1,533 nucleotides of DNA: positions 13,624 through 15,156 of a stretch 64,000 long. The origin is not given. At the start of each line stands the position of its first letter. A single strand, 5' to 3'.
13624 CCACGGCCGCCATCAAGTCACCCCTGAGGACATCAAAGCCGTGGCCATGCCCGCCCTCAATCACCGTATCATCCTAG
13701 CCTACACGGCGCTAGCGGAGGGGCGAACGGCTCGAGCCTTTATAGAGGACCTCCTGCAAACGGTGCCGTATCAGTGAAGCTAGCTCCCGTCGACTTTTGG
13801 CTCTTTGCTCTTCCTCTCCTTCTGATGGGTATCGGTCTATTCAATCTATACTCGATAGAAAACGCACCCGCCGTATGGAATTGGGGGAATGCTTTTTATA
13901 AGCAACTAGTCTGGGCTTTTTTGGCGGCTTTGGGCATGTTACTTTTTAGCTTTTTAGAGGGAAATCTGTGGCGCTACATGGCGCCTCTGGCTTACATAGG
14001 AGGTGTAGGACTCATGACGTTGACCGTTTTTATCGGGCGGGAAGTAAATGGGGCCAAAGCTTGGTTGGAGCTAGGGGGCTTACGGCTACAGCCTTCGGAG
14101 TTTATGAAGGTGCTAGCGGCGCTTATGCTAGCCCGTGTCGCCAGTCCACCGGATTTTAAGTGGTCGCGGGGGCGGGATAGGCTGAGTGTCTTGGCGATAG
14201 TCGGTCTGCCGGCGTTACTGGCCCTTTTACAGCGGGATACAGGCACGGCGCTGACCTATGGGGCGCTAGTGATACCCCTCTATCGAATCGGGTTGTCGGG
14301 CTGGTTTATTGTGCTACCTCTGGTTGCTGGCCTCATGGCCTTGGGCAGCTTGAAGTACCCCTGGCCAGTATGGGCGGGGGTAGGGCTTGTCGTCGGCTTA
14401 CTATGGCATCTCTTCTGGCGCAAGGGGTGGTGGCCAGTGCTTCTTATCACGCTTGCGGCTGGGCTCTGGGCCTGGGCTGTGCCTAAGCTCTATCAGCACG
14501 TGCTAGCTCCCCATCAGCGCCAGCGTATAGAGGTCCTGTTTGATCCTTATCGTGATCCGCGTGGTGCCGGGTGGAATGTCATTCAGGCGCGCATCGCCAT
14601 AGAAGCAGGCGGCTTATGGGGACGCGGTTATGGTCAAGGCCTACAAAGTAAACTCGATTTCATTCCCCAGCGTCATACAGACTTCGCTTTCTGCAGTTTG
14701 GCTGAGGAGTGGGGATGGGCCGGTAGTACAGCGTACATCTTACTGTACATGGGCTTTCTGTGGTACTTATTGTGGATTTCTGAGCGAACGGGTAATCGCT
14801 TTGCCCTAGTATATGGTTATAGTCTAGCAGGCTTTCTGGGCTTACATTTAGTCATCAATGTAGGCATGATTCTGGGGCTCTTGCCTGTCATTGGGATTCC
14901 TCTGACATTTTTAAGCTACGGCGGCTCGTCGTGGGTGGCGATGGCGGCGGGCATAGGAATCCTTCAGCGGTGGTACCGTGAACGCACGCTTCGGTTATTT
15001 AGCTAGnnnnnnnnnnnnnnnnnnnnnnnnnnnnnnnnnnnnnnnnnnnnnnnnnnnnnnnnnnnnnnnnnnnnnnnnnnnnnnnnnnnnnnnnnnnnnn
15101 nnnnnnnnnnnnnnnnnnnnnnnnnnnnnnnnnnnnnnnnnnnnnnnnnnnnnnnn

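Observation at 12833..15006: MoxR AAA+ ATPase translationally coupled to an orphan SEDS (RodA/FtsW-like) glycosyltransferase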

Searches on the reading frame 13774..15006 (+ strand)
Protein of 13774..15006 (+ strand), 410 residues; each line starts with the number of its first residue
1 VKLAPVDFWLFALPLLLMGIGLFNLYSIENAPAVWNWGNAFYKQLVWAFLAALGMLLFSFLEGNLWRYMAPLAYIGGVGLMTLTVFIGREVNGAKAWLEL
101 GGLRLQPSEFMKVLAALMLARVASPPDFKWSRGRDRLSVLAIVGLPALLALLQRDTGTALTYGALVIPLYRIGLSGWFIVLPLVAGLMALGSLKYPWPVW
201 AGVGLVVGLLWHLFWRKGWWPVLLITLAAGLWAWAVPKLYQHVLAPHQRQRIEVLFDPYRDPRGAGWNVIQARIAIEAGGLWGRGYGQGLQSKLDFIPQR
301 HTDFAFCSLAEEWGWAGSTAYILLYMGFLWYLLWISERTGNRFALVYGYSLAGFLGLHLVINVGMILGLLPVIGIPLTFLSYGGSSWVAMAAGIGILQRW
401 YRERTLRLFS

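Call 3: search_protein_families(library=pfam, proteins=[window:13774-15006:+])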
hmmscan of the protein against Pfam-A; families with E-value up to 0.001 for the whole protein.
window:13774-15006:+ (410 aa): 1 family
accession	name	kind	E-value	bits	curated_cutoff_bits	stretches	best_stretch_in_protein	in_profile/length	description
PF01098.24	FTSW_RODA_SPOVE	-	9.8e-77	258.8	26.4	2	219-403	174-353/356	Cell cycle protein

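Call 4: search_protein_families(library=ncbifam, proteins=[window:13774-15006:+])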
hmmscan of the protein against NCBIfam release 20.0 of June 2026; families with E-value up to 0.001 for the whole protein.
window:13774-15006:+ (410 aa): 6 families
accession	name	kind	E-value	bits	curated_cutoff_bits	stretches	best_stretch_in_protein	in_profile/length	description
TIGR02210.1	rodA_shape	equivalog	1.2e-91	307.6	336.7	1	7-400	1-352/357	rod shape-determining protein RodA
NF037961.1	RodA_shape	subfamily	1.1e-89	301.7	150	1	12-391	6-398/415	rod shape-determining protein RodA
TIGR02614.1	ftsW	equivalog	5e-69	233.1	337.5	2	230-403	184-356/357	putative lipid II flippase FtsW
NF008060.0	PRK10794.1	equivalog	7.1e-54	183.1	590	2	223-403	182-362/370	peptidoglycan glycosyltransferase MrdB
TIGR02615.1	spoVE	exception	3e-50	171.7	448.8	2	243-398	196-350/354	stage V sporulation protein E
NF008042.0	PRK10774.1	equivalog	1.4e-30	106.6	493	2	242-401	228-389/405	cell division protein FtsW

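Call 7: find_encoding_contigs(protein=window:13774-15006:+, flank=10000, max_places=6)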
Protein window:13774-15006:+ (410 aa): no gene with exactly this product is on record in the collection.

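Call 8: find_homologous_proteins(query=window:13774-15006:+)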
Query window:13774-15006:+ (410 aa): 7597 proteins with E <= 0.001 among 8000 candidates; the best 120 are listed.
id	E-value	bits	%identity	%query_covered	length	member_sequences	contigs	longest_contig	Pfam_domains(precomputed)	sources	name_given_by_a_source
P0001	9.5e-270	913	100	100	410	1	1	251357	PF01098.25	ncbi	-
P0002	2.9e-210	717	81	96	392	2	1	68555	PF01098.25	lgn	-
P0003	4.4e-163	562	63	100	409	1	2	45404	PF01098.25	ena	-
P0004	8.4e-163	561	63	100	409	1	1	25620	PF01098.25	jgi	-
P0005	1.8e-162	560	64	100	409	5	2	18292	PF01098.25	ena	-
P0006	3.2e-160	552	62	100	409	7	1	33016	PF01098.25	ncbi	-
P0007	4.2e-160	552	64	100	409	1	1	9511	PF01098.25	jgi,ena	-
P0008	1.5e-159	550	64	100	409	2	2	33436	PF01098.25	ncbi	-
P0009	2.8e-159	549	64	100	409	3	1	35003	PF01098.25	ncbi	-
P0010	6.9e-159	548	64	100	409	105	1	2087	PF01098.25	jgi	-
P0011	8.2e-159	548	64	100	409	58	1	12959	PF01098.25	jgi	jgi:rod shape determining protein RodA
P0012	5.4e-157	542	64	100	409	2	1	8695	PF01098.25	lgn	-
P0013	1.7e-154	533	62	100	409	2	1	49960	PF01098.25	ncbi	-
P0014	7.9e-154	531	64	96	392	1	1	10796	PF01098.25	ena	-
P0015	1.0e-149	518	59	94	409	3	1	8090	PF01098.25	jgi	jgi:rod shape determining protein RodA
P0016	8.1e-136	472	57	100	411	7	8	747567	PF01098.25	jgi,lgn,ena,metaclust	metaclust:\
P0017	8.5e-135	468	59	96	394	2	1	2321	PF01098.25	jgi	jgi:rod shape determining protein RodA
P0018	1.0e-132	461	58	98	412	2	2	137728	PF01098.25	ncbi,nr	ncbi:MAG: rod shape-determining protein RodA [Bacteroidia bacterium]|nr:rod shape-determining protei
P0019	1.5e-132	461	55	100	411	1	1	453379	PF01098.25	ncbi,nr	ncbi:MAG: rod shape-determining protein RodA [Bacteroidia bacterium]|nr:rod shape-determining protei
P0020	5.9e-132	459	55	100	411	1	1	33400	PF01098.25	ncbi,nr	ncbi:MAG: rod shape-determining protein RodA [Bacteroidia bacterium]|nr:rod shape-determining protei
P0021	7.8e-132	459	56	100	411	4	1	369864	PF01098.25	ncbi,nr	ncbi:MAG: rod shape-determining protein RodA [Bacteroidia bacterium]|nr:MAG: rod shape-determining p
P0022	8.5e-132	458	54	100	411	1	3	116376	PF01098.25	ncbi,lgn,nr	ncbi:MAG: rod shape-determining protein RodA [Bacteroidia bacterium]|nr:rod shape-determining protei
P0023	9.3e-132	458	55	100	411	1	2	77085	PF01098.25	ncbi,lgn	ncbi:MAG: FtsW/RodA/SpoVE family cell cycle protein [Bacteroidia bacterium]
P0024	8.1e-131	455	54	100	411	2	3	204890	PF01098.25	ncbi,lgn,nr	ncbi:MAG: rod shape-determining protein RodA [Bacteroidia bacterium]|nr:rod shape-determining protei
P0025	1.3e-130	455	55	100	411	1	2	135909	PF01098.25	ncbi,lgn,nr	ncbi:MAG: FtsW/RodA/SpoVE family cell cycle protein [Bacteroidia bacterium]|nr:rod shape-determining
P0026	1.8e-129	451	56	100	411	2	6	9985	PF01098.25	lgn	-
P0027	2.2e-129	450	55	93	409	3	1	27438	PF01098.25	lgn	-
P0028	5.6e-129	449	55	100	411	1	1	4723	PF01098.25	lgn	-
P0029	6.0e-129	449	55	100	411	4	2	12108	PF01098.25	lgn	-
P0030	2.1e-128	447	54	100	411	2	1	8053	PF01098.25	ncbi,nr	ncbi:MAG: rod shape-determining protein RodA [Bacteroidia bacterium]|nr:rod shape-determining protei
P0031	4.8e-128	446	56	100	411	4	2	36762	PF01098.25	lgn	-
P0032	4.9e-128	446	54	100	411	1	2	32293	PF01098.25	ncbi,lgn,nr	ncbi:MAG: rod shape-determining protein RodA [Bacteroidia bacterium]|nr:rod shape-determining protei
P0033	2.1e-127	444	55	100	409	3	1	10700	PF01098.25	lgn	-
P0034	1.7e-126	441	54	100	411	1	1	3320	PF01098.25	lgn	-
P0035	3.2e-126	440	55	100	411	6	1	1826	PF01098.25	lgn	-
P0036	3.2e-126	440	55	100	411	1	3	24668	PF01098.25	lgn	-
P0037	1.0e-125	438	55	100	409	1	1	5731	PF01098.25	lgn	-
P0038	1.9e-101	358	51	85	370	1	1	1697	PF01098.25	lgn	-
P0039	2.4e-97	345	47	98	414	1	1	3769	PF01098.25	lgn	-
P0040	3.8e-92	328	46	97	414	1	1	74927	PF01098.25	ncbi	ncbi:MAG: FtsW/RodA/SpoVE family cell cycle protein [Bacteroidia bacterium]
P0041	1.9e-89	319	43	73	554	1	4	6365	PF01098.25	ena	-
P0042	5.8e-85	304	40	99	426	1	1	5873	PF01098.25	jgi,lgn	jgi:rod shape determining protein RodA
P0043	1.1e-83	300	42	94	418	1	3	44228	PF01098.25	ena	-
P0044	2.5e-83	299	40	90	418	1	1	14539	PF01098.25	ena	-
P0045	3.1e-83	298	40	90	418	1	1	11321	PF01098.25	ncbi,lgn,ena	-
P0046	2.2e-82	296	40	96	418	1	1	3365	PF01098.25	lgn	-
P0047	3.2e-82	295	40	94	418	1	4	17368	PF01098.25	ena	-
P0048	9.2e-82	294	42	96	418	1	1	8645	PF01098.25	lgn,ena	-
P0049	1.1e-81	293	40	94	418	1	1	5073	PF01098.25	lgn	-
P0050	1.4e-81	293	39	96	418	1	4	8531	PF01098.25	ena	-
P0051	2.0e-81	292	37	95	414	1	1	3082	PF01098.25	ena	-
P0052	2.0e-81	292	41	93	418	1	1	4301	PF01098.25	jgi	-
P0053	1.1e-80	290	40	90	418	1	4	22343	PF01098.25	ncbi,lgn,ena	-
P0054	1.5e-80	290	42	94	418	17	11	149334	PF01098.25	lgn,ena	-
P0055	2.0e-80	289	41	94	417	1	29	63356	PF01098.25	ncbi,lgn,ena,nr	ncbi:MAG: rod shape-determining protein RodA [Bacteroidales bacterium]|nr:rod shape-determining prot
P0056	4.2e-80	288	40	96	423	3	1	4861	PF01098.25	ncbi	-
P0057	4.4e-80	288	40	94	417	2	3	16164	PF01098.25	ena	-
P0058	8.5e-80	287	42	95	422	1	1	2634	PF01098.25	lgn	-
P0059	9.5e-80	287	40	94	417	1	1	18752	PF01098.25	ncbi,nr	ncbi:MAG: rod shape-determining protein RodA [Bacteroidales bacterium]|nr:rod shape-determining prot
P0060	1.4e-79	286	40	94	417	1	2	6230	PF01098.25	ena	-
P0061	3.9e-79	285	40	91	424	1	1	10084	PF01098.25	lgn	-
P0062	4.4e-79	285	40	92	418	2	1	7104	PF01098.25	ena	-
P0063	5.6e-79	284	40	96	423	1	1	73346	PF01098.25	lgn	-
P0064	6.0e-79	284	40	94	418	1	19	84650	PF01098.25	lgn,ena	-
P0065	6.4e-79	284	40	94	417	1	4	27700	PF01098.25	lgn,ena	-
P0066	8.0e-79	284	38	93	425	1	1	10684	PF01098.25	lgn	-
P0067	1.1e-78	283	38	93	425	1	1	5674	PF01098.25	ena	-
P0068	1.3e-78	283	-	-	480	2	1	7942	PF01098.25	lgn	-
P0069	1.6e-78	283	39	95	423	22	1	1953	PF01098.25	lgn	-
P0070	1.7e-78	283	40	94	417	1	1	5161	PF01098.25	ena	-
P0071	1.7e-78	283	39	96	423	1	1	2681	PF01098.25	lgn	-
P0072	1.8e-78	283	39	96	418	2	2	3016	PF01098.25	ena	-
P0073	2.1e-78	283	39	94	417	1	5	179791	PF01098.25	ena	-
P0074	2.2e-78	282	39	96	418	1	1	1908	PF01098.25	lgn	-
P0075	2.8e-78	282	39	96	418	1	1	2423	PF01098.25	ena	-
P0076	3.2e-78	282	42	90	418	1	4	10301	PF01098.25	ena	-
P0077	5.4e-78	281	39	94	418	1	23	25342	PF01098.25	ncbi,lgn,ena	-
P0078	5.6e-78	281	39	94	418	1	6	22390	PF01098.25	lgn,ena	-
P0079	6.3e-78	281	41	92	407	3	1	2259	PF01098.25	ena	-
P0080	6.6e-78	281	41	92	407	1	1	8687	PF01098.25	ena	-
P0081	7.2e-78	281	39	94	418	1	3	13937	PF01098.25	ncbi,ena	-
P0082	7.4e-78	281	41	96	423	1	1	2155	PF01098.25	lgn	-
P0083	9.2e-78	280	40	92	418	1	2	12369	PF01098.25,PF27193.1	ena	-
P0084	9.5e-78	280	40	98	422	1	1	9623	PF01098.25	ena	-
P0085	1.0e-77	280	42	84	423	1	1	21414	PF01098.25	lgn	-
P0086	1.1e-77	280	39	91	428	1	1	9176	PF01098.25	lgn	-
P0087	1.1e-77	280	40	93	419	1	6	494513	PF01098.25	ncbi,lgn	ncbi:MAG: rod shape-determining protein RodA [Daejeonella sp.]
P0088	1.3e-77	280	40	88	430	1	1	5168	PF01098.25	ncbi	-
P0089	1.4e-77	280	41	89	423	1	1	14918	PF01098.25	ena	-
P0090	1.5e-77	280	44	73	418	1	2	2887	PF01098.25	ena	-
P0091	1.8e-77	279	38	93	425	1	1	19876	PF01098.25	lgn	-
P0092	1.9e-77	279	41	94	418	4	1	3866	PF01098.25,PF27193.1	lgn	-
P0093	1.9e-77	279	41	92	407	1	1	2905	PF01098.25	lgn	-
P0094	2.4e-77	279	39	98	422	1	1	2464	PF01098.25,PF13398.13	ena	-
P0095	3.4e-77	279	40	90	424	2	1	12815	PF01098.25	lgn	-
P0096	3.6e-77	278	39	91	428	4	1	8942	PF01098.25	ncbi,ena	-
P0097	3.8e-77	278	40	92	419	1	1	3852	PF01098.25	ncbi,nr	ncbi:MAG TPA: rod shape-determining protein RodA [Daejeonella sp.]|nr:rod shape-determining protein 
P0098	4.3e-77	278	40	93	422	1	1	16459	PF01098.25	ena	-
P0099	4.7e-77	278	39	96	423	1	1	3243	PF01098.25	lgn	-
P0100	4.8e-77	278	40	90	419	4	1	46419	PF01098.25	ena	-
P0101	5.1e-77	278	38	97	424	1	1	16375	PF01098.25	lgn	-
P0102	5.9e-77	278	39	90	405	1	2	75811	PF01098.25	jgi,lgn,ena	-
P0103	6.9e-77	277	40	96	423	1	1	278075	PF01098.25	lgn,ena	-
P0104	7.1e-77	277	39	96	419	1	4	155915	PF01098.25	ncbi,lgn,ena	-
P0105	7.9e-77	277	40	93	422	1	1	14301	PF01098.25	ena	-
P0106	8.1e-77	277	40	94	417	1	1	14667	PF01098.25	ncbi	-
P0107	8.1e-77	277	40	93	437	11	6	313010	PF01098.25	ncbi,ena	-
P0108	8.4e-77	277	40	93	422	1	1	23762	PF01098.25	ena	-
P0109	1.0e-76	277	39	91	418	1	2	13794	PF01098.25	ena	-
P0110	1.1e-76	277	39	98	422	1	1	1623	PF01098.25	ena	-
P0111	1.2e-76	277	38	96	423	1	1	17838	PF01098.25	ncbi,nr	ncbi:MAG: rod shape-determining protein RodA [Cyclobacteriaceae bacterium]|nr:rod shape-determining 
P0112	1.3e-76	277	37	90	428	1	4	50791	PF01098.25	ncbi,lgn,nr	ncbi:MAG: rod shape-determining protein RodA [Cytophagia bacterium]|nr:MAG: rod shape-determining pr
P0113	1.4e-76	276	42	83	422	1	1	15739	PF01098.25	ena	-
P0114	1.5e-76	276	40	93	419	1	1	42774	PF01098.25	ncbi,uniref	ncbi:rod shape-determining protein RodA [Daejeonella sp.]|uniref:rod shape-determining protein RodA 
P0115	1.7e-76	276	40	93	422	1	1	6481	PF01098.25,PF13398.13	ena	-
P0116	1.8e-76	276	40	96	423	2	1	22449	PF01098.25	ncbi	-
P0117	1.9e-76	276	41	88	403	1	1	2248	PF01098.25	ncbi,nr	ncbi:MAG: rod shape-determining protein RodA, partial [Cyclobacteriaceae bacterium]|nr:rod shape-det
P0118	1.9e-76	276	39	97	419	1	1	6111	PF01098.25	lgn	-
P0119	2.0e-76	276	39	97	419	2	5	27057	PF01098.25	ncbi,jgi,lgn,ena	-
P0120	2.4e-76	276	39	88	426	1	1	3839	PF01098.25,PF13398.13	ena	-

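Call 9: find_encoding_contigs(protein=P0001, flank=10000, max_places=3)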
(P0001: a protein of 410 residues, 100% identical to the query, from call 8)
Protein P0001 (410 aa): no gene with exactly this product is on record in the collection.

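Call 10: find_encoding_contigs(protein=P0002, flank=10000, max_places=3)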
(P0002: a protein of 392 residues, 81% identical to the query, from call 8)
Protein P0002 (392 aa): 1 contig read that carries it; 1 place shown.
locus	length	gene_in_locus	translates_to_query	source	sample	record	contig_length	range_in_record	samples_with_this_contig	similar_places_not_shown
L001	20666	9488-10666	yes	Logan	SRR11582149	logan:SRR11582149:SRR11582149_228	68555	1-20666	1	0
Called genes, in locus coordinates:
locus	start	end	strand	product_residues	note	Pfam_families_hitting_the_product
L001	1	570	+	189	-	?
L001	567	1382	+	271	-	PF00557:Peptidase_M24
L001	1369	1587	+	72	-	PF01176:eIF-1a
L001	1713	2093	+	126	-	PF00416:Ribosomal_S13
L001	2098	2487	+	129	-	PF00411:Ribosomal_S11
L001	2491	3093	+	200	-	PF00163:Ribosomal_S4, PF01479:S4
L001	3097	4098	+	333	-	PF01193:RNA_pol_L, PF01000:RNA_pol_A_bac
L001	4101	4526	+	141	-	PF01196:Ribosomal_L17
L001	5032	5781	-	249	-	PF00677:Lum_binding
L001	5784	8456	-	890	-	PF13585:CHU_C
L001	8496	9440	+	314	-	PF20030:bpMoxR, PF01078:Mg_chelatase (faint), PF07726:AAA_3, PF07728:AAA_5, PF17863:AAA_lid_2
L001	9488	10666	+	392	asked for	PF01098:FTSW_RODA_SPOVE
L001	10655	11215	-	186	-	PF07719:TPR_2 (faint), PF12895:ANAPC3 (faint), PF13371:TPR_9 (faint), PF13428:TPR_14 (faint), PF13432:TPR_16 (faint), PF23914:TPR_CcmH_CycH (weak), PF23241:HAT_PRP39_C (faint), PF14559:TPR_19, +2 more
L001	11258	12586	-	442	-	PF00890:FAD_binding_2 (weak), PF01266:DAO (weak), PF01494:FAD_binding_3 (weak), PF01593:Amino_oxidase, PF01946:Thi4 (weak), PF03486:HI0933_like (weak), PF12831:FAD_oxidored (weak), PF13450:NAD_binding_8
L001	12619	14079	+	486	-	PF00883:Peptidase_M17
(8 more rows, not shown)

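Call 11: find_encoding_contigs(protein=P0003, flank=10000, max_places=3)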
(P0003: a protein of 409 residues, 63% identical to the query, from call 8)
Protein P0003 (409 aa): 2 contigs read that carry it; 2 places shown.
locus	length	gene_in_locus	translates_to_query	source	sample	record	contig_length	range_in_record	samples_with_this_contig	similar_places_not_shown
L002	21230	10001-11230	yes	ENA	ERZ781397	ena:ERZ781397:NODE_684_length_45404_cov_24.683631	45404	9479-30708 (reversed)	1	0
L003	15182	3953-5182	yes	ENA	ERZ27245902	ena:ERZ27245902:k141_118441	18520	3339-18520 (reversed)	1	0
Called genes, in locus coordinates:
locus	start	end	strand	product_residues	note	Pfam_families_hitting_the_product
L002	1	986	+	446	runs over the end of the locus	PF00344:SecY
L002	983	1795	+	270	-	PF00557:Peptidase_M24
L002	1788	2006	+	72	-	PF01176:eIF-1a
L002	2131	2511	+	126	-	PF00416:Ribosomal_S13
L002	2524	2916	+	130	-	PF00411:Ribosomal_S11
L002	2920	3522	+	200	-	PF00163:Ribosomal_S4, PF01479:S4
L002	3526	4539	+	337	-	PF01193:RNA_pol_L, PF01000:RNA_pol_A_bac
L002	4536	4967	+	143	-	PF01196:Ribosomal_L17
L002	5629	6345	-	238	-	PF00677:Lum_binding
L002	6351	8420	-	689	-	PF00041:fn3 (faint), PF13585:CHU_C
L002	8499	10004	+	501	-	PF01078:Mg_chelatase (faint), PF20030:bpMoxR, PF07726:AAA_3, PF07728:AAA_5, PF17863:AAA_lid_2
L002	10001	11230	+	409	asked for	PF01098:FTSW_RODA_SPOVE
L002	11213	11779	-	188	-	PF07719:TPR_2 (faint), PF13424:TPR_12 (faint), PF13428:TPR_14 (faint), PF13432:TPR_16 (faint), PF13371:TPR_9 (faint), PF14559:TPR_19 (faint), PF23914:TPR_CcmH_CycH (faint)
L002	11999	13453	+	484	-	PF00478:IMPDH, PF00571:CBS, PF03060:NMO, PF00977:His_biosynth (faint), PF01070:FMN_dh (weak)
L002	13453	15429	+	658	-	PF07228:SpoIIE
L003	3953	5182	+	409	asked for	PF01098:FTSW_RODA_SPOVE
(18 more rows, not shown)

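Call 12: find_encoding_contigs(protein=P0016, flank=10000, max_places=2)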
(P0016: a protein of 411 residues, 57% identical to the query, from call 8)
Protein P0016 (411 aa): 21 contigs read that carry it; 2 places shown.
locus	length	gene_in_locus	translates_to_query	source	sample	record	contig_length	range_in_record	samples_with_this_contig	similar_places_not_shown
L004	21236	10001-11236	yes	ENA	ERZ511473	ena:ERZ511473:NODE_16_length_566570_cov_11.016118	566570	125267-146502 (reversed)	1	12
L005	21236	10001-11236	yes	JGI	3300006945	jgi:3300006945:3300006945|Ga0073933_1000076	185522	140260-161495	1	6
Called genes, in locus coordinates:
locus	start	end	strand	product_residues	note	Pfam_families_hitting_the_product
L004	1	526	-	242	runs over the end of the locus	PF04029:2-ph_phosp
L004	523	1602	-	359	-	PF01571:GCV_T, PF08669:GCV_T_C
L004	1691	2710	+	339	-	PF00953:Glycos_transf_4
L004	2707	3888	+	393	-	PF13579:Glyco_trans_4_4, PF13692:Glyco_trans_1_4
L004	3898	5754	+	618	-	PF13522:GATase_6 (faint), PF13537:GATase_7 (faint)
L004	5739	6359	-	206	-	PF00677:Lum_binding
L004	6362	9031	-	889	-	PF13585:CHU_C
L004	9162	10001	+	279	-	PF07726:AAA_3, PF07728:AAA_5, PF17863:AAA_lid_2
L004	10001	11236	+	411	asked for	PF01098:FTSW_RODA_SPOVE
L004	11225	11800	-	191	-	PF12895:ANAPC3 (faint), PF13371:TPR_9 (faint), PF13428:TPR_14 (faint), PF13174:TPR_6 (faint), PF13432:TPR_16 (faint), PF23914:TPR_CcmH_CycH (weak), PF14559:TPR_19 (weak), PF07719:TPR_2 (weak), +3 more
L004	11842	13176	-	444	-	PF00890:FAD_binding_2 (weak), PF01266:DAO (weak), PF01593:Amino_oxidase, PF13450:NAD_binding_8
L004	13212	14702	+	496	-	PF00883:Peptidase_M17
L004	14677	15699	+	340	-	PF04166:PdxA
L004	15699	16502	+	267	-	-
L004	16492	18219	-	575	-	PF13510:Fer2_4 (weak), PF10588:NADH-G_4Fe-4S_3, PF22117:Fer4_Nqo3, PF04879:Molybdop_Fe4S4 (weak), PF22151:Fer4_NDSU1 (weak)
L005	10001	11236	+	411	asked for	PF01098:FTSW_RODA_SPOVE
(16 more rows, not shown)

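Call 13: find_encoding_contigs(protein=P0019, flank=10000, max_places=2)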
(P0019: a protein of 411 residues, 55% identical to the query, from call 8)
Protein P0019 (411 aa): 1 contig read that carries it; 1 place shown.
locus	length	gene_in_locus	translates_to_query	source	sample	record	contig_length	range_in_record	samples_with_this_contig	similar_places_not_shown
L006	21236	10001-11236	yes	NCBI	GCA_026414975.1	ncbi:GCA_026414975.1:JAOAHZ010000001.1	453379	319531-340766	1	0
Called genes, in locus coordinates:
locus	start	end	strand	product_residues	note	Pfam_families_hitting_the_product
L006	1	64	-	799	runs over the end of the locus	PF07244:POTRA (faint), PF01103:Omp85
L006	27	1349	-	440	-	PF01979:Amidohydro_1 (weak), PF07969:Amidohydro_3 (faint), PF12890:DHOase (weak)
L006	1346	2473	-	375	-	PF02547:Queuosine_synth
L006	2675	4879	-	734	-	PF05572:Peptidase_M43, PF18962:Por_Secre_tail (faint)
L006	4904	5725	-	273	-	-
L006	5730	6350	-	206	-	PF00677:Lum_binding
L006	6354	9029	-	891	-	PF00041:fn3 (faint), PF13585:CHU_C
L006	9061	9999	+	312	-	PF20030:bpMoxR, PF07726:AAA_3, PF07728:AAA_5, PF17863:AAA_lid_2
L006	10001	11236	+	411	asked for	PF01098:FTSW_RODA_SPOVE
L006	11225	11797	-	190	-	PF12569:NatA_aux_su (faint), PF13428:TPR_14 (faint), PF13371:TPR_9 (faint), PF07719:TPR_2 (faint), PF13432:TPR_16 (faint), PF14559:TPR_19 (weak)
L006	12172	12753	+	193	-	PF01569:PAP2, PF14378:PAP2_3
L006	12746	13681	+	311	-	PF03741:TerC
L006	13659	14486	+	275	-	PF00561:Abhydrolase_1, PF12146:Hydrolase_4, PF12697:Abhydrolase_6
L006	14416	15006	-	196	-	PF14127:DUF4294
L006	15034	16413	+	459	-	PF00919:UPF0004, PF04055:Radical_SAM, PF01938:TRAM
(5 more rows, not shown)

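Call 14: find_encoding_contigs(protein=P0040, flank=10000, max_places=2)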
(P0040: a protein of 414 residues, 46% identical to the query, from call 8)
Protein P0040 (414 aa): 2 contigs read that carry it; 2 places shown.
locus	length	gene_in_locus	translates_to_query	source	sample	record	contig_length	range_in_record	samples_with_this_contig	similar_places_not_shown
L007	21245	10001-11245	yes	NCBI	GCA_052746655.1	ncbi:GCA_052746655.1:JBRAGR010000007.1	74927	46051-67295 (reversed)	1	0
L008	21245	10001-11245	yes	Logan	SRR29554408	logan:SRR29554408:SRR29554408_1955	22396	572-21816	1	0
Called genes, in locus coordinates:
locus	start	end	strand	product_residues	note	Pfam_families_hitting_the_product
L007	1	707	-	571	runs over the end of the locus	-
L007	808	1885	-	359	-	-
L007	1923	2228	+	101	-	PF11950:DUF3467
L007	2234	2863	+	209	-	PF12766:Pyridox_oxase_2 (weak), PF01243:PNPOx_N, PF10590:PNP_phzG_C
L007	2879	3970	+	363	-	PF04055:Radical_SAM, PF19288:CofH_C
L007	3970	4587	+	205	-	PF00300:His_Phos_1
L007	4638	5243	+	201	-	PF02621:VitK2_biosynth (weak)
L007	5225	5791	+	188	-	PF13242:Hydrolase_like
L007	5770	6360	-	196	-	PF00677:Lum_binding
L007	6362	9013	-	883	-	PF00041:fn3 (faint), PF13585:CHU_C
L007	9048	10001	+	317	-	PF20030:bpMoxR, PF07726:AAA_3, PF07728:AAA_5, PF17863:AAA_lid_2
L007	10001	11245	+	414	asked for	PF01098:FTSW_RODA_SPOVE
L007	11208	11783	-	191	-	PF07719:TPR_2 (faint), PF13181:TPR_8 (faint), PF13428:TPR_14 (faint), PF13432:TPR_16 (faint), PF00515:TPR_1 (faint), PF13371:TPR_9 (faint), PF13431:TPR_17 (faint), PF12895:ANAPC3 (faint), +1 more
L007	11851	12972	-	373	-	PF00795:CN_hydrolase (weak)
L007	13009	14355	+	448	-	PF02878:PGM_PMM_I, PF02879:PGM_PMM_II, PF02880:PGM_PMM_III, PF00408:PGM_PMM_IV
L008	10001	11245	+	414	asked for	PF01098:FTSW_RODA_SPOVE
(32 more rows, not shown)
